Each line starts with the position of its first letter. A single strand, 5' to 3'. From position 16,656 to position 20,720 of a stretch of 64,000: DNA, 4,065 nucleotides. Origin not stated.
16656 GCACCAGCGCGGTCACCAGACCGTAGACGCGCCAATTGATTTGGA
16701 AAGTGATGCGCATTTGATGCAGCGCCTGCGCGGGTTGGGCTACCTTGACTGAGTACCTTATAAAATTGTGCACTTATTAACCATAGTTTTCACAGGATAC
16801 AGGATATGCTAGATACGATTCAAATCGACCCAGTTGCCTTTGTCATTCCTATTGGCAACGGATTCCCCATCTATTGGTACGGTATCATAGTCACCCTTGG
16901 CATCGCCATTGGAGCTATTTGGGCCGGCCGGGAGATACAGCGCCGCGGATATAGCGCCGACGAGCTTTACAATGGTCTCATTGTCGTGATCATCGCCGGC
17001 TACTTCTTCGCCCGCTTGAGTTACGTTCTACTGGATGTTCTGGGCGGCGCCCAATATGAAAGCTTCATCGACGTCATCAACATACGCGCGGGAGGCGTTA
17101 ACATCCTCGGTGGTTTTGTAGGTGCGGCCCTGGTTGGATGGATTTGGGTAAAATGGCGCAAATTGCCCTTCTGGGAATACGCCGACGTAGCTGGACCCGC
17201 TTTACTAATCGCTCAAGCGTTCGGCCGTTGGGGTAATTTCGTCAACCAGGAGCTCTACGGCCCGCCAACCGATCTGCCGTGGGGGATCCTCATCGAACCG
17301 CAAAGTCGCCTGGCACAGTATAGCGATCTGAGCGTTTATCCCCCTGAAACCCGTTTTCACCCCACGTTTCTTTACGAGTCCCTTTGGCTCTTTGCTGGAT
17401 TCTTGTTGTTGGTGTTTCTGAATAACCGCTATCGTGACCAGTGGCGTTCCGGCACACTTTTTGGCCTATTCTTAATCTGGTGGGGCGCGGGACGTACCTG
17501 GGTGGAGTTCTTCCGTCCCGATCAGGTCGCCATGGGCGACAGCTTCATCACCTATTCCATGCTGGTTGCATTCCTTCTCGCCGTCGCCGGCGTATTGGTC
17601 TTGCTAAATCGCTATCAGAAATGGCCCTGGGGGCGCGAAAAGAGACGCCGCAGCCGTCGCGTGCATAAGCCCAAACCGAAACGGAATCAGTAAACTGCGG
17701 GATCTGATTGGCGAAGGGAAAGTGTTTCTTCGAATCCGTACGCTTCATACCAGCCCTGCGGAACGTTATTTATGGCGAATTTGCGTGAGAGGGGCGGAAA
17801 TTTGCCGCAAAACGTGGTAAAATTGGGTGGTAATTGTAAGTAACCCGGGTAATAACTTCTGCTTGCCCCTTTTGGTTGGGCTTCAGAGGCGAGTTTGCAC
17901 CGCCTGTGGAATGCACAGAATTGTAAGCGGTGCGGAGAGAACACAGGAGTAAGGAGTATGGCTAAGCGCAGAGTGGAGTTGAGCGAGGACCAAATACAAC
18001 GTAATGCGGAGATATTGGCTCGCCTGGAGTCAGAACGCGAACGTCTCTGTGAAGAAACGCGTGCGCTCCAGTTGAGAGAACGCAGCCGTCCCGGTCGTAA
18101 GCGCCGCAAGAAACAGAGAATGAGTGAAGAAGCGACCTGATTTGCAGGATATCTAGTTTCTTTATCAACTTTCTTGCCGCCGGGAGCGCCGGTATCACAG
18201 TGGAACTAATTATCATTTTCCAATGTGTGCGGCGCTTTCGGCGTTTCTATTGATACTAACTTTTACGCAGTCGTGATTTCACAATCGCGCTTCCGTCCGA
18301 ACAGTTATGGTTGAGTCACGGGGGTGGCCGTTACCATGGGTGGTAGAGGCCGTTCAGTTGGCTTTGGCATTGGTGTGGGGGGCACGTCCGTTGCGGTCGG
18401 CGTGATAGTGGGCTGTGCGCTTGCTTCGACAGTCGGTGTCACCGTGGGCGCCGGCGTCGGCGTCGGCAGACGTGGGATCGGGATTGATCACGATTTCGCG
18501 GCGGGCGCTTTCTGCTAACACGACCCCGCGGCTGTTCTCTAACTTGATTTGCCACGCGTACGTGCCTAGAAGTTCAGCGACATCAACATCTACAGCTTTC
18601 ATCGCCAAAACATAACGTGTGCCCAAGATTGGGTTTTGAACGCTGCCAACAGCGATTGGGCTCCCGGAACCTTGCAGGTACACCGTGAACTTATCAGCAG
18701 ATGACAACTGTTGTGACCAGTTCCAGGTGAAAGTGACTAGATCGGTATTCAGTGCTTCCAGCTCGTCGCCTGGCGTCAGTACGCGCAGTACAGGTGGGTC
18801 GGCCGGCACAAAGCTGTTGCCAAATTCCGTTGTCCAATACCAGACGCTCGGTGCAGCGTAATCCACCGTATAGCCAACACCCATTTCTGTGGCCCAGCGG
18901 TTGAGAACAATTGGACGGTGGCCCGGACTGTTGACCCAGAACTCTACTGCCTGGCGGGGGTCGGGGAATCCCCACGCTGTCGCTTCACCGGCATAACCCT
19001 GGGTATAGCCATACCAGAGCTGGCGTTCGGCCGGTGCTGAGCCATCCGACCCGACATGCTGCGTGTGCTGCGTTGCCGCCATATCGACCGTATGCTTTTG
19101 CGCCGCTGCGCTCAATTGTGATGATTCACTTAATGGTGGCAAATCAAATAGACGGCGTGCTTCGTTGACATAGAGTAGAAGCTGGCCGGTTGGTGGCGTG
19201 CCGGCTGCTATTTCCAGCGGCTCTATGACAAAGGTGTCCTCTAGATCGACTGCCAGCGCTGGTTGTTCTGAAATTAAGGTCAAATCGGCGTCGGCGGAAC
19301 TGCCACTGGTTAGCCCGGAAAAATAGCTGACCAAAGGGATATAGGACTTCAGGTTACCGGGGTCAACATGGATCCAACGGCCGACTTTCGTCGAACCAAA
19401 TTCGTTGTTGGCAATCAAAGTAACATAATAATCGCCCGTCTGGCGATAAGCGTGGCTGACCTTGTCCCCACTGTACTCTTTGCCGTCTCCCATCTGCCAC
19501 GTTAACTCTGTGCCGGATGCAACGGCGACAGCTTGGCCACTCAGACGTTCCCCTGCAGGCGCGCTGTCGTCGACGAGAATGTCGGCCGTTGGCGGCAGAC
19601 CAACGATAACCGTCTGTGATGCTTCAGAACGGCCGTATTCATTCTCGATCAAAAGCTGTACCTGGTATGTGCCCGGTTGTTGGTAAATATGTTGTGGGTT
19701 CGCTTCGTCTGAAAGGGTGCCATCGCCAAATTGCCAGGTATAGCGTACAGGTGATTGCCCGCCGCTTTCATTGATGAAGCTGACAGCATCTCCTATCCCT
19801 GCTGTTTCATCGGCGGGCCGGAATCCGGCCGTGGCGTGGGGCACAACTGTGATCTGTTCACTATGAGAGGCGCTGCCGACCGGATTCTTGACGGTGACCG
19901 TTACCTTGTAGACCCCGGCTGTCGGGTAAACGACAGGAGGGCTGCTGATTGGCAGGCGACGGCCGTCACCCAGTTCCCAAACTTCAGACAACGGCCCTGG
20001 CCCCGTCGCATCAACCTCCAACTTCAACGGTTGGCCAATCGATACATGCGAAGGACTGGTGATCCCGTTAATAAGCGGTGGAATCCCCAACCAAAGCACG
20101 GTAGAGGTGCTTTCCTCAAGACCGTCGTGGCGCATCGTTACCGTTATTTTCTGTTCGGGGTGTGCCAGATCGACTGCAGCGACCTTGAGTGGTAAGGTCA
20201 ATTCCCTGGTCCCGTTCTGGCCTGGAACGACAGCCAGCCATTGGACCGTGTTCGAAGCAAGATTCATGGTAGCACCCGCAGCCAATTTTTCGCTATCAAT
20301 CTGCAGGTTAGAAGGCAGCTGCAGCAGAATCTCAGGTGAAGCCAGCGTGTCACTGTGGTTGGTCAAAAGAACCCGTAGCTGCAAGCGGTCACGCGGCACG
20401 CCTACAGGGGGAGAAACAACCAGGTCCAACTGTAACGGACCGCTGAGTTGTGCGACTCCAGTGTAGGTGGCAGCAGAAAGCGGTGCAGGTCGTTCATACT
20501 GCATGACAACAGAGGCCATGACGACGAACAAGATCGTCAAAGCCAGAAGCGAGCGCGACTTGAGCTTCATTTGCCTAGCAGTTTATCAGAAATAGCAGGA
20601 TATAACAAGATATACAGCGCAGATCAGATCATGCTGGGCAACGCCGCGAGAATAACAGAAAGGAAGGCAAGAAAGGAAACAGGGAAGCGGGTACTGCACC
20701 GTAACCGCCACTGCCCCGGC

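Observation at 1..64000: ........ is a highly iterated octamer palindrome (HIP-like) in this genome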

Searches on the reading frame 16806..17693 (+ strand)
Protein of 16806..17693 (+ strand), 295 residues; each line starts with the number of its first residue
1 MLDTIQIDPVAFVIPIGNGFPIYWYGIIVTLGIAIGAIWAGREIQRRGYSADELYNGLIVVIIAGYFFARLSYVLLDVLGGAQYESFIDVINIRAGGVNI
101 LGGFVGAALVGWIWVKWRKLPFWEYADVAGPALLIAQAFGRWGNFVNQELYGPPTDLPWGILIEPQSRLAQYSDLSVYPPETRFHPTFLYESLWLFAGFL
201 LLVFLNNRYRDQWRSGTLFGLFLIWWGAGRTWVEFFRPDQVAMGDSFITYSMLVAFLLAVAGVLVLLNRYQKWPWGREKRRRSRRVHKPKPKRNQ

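Call 69: search_protein_families(library=pfam, proteins=[window:16806-17693:+], max_evalue=0.001)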
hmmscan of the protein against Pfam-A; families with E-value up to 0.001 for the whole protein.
window:16806-17693:+ (295 aa): 1 family
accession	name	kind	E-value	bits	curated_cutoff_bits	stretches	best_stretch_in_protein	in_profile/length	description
PF01790.23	LGT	-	2.1e-62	211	24.9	1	15-266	5-238/240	Prolipoprotein diacylglyceryl transferase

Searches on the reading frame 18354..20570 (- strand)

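Call 6: search_protein_families(library=pfam, proteins=[window:18354-20570:-])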
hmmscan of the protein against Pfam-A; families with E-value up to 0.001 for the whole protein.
window:18354-20570:- (738 aa): 4 families
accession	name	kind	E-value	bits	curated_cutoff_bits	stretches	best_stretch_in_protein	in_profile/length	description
PF18911.6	PKD_4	-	1.2e-39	134.6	27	3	262-321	19-81/85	PKD domain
PF00801.26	PKD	-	1.9e-33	114.7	23.5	3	262-323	16-80/80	PKD domain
PF00188.32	CAP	-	8.6e-14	52.8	21.1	1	467-581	3-115/117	Cysteine-rich secretory protein family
PF18981.6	InlK_D3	-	5.5e-05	23.6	25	0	297-323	47-73/75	Internalin K domain (D3/D4)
